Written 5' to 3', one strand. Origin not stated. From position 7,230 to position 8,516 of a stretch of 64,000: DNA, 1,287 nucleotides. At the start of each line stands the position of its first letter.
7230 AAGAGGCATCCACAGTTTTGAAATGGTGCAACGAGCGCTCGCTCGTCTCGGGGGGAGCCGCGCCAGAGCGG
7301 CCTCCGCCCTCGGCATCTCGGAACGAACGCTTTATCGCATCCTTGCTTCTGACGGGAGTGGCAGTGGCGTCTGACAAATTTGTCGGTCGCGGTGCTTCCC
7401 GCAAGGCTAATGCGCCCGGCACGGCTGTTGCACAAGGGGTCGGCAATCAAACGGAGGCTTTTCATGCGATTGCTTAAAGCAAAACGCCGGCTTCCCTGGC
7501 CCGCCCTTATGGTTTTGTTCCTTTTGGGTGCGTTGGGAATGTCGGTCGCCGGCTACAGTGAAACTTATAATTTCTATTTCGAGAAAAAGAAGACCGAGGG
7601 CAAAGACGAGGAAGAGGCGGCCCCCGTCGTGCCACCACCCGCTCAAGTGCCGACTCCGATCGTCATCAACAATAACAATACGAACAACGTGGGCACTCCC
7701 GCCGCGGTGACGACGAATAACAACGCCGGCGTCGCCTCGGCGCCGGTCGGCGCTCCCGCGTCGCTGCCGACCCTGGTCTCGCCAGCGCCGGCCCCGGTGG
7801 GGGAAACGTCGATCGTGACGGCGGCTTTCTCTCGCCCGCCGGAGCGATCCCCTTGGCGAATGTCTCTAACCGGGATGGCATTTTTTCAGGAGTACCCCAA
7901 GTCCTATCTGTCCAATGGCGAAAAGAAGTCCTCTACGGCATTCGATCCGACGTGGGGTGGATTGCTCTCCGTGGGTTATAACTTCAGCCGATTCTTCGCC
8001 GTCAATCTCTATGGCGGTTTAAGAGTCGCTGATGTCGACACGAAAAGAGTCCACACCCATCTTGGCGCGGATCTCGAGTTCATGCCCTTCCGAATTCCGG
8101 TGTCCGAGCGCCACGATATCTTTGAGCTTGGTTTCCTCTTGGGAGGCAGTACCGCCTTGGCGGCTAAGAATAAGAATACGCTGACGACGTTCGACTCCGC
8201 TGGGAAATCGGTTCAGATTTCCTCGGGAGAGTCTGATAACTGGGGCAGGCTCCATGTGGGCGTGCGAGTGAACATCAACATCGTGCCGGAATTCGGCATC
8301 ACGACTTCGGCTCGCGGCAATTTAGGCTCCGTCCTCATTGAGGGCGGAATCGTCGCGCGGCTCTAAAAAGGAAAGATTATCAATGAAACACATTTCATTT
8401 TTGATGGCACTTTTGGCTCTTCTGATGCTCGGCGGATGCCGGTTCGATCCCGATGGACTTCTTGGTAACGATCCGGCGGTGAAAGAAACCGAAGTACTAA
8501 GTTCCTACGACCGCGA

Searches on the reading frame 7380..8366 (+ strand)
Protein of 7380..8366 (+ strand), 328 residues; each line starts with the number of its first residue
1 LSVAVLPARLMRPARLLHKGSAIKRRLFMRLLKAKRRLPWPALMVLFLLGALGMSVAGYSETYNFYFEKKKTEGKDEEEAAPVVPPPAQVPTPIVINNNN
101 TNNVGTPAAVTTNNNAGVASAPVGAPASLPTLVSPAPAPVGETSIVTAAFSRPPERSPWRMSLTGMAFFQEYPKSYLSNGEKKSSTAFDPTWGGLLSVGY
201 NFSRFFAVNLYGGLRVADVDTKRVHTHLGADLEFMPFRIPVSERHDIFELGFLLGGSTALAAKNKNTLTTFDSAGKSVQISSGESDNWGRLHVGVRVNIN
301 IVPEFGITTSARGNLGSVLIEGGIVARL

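Call 3: search_protein_families(library=pfam, proteins=[window:7380-8366:+], max_evalue=0.01)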
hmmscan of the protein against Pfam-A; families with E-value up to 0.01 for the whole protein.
window:7380-8366:+ (328 aa): 0 families

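Call 10: search_protein_families(library=ncbifam, proteins=[window:7380-8366:+], max_evalue=0.01)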
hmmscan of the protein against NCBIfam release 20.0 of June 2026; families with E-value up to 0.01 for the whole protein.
window:7380-8366:+ (328 aa): 0 families

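Call 48: find_homologous_proteins(query=window:7464-8363:+)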
Query window:7464-8363:+ (300 aa): 8 proteins with E <= 0.001 among 7577 candidates.
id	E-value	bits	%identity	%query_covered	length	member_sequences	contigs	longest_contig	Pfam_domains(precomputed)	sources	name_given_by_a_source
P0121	3.6e-196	668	100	100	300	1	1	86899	-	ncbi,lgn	-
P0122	9.7e-114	398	60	100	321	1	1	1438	-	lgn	-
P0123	8.9e-104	365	57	99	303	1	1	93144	-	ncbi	-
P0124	4.3e-75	271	64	66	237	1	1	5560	-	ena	-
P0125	1.5e-40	158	36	100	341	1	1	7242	-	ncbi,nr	ncbi:MAG: hypothetical protein HY537_03400 [Deltaproteobacteria bacterium]|nr:hypothetical protein [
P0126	4.7e-30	123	35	96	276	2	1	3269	-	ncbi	-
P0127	5.9e-25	106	30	89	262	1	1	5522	-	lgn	-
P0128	1.8e-13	69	27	95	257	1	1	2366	-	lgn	-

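Call 50: find_encoding_contigs(protein=P0121, flank=1000, max_places=2)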
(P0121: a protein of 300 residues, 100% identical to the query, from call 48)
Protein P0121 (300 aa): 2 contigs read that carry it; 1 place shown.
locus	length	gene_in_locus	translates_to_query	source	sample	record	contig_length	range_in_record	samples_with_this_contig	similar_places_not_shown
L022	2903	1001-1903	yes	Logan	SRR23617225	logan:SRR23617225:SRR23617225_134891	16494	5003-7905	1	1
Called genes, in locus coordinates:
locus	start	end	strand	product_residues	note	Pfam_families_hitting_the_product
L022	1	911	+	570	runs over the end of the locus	PF01590:GAF (weak), PF13185:GAF_2 (weak), PF00158:Sigma54_activat, PF14532:Sigma54_activ_2, PF25601:AAA_lid_14, PF02954:HTH_8 (weak)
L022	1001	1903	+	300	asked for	-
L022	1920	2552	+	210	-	-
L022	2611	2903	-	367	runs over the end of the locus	-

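Call 66: predict_structure(alignment_id=A4)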
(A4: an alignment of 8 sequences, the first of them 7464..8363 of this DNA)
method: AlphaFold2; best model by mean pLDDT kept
length: 300 residues; sequences in the alignment: 8
mean_pLDDT: 63.6   pTM: 0.49
mean pLDDT of the five models: 63.6, 62.8, 61.9, 61.3, 61.0
residues with pLDDT >= 90: 41; 70-90: 100; 50-70: 51; < 50: 108
segments of 3 or more residues with pLDDT < 50: 1-7, 32-119, 234-241, 253-257
pLDDT, mean of each block of 10 residues (from residue 1): 45 76 70 42 35 33 37 37 31 32 36 43 64 92 72 71 89 87 85 75 85 76 86 51 59 49 85 89 85 91
secondary structure, 60 per line:
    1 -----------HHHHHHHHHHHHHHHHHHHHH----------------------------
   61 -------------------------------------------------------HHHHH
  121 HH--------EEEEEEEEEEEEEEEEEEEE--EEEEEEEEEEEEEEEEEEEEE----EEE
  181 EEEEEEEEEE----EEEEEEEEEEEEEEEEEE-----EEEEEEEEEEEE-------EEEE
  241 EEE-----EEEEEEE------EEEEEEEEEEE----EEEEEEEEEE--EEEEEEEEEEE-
elements in order: H12-32 H116-122 E131-150 E153-173 E178-190 E195-212 E218-229 E237-243 E249-255 E262-272 E277-286 E289-299

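Call 70: fold_search(model_id=the predicted structure, library=pdb)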
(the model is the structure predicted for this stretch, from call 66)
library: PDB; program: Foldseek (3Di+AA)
matches with E <= 10: 993; with E <= 0.001: 17
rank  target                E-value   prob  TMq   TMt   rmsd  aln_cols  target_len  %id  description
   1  1qjp                  3.9e-06  1.00  0.30  0.59   8.1       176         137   11  HIGH RESOLUTION STRUCTURE OF THE OUTER MEMBRANE PROTEIN A (OMPA) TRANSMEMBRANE DOMAIN (released 2000-06-30)
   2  9a2m_MODEL_1_A        7.4e-06  1.00  0.33  0.29  13.0       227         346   11  Model of E. coli OmpA by in-cell photo-crosslinking MS and deep learning (released 2023-02-24)
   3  1bxw                  1.3e-05  1.00  0.35  0.56   6.8       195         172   10  OUTER MEMBRANE PROTEIN A (OMPA) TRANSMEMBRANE DOMAIN (released 1998-10-14)
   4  9fzd_A                2.6e-05  1.00  0.33  0.52   7.4       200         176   11  Structure of OmpA-long in complex with nanobody Nb39 (released 2024-07-17)
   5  2n2l_MODEL_1_A        3.2e-05  1.00  0.28  0.50   7.8       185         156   14  NMR structure of yersinia pestis ail (attachment invasion locus) in decylphosphocholine micelles calculated wi (released 2015-07-22)
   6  2x27                  3.8e-05  1.00  0.30  0.42  11.1       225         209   10  Crystal structure of the outer membrane protein OprG from Pseudomonas aeruginosa (released 2010-12-15)
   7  3qra                  4.0e-05  1.00  0.31  0.53   6.9       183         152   16  The crystal structure of Ail, the attachment invasion locus protein of Yersinia pestis (released 2011-11-23)
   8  3qrc_B                8.2e-05  1.00  0.29  0.50   7.4       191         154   15  The crystal structure of Ail, the attachment invasion locus protein of Yersinia pestis, in complex with the heparin an (released 2011-11-23)
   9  6x9z                  8.6e-05  1.00  0.31  0.71   7.9       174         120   10  De novo design of transmembrane beta-barrels (released 2021-02-17)
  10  3qrc_A                9.1e-05  1.00  0.29  0.50   7.0       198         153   14  The crystal structure of Ail, the attachment invasion locus protein of Yersinia pestis, in complex with the heparin an (released 2011-11-23)
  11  1p4t                  2.2e-04  1.00  0.32  0.57   7.0       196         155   11  Crystal structure of Neisserial surface protein A (NspA) (released 2003-07-22)
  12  2ge4_MODEL_1_A        2.3e-04  1.00  0.29  0.45   9.5       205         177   13  High-resolution solution structure of outer membrane protein A transmembrane domain (released 2006-04-11)
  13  8uzl_A                3.2e-04  1.00  0.23  0.42  16.8       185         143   10  Designed Transmembrane beta-barrel- TMB10_163 (released 2024-07-17)
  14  4rlc                  3.7e-04  1.00  0.28  0.57   7.8       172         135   13  Crystal structure of the N-terminal beta-barrel domain of Pseudomonas aeruginosa OprF (released 2015-04-22)
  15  2x9k                  5.8e-04  0.77  0.17  0.18  16.4       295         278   11  Structure of a E.coli porin (released 2011-01-26)
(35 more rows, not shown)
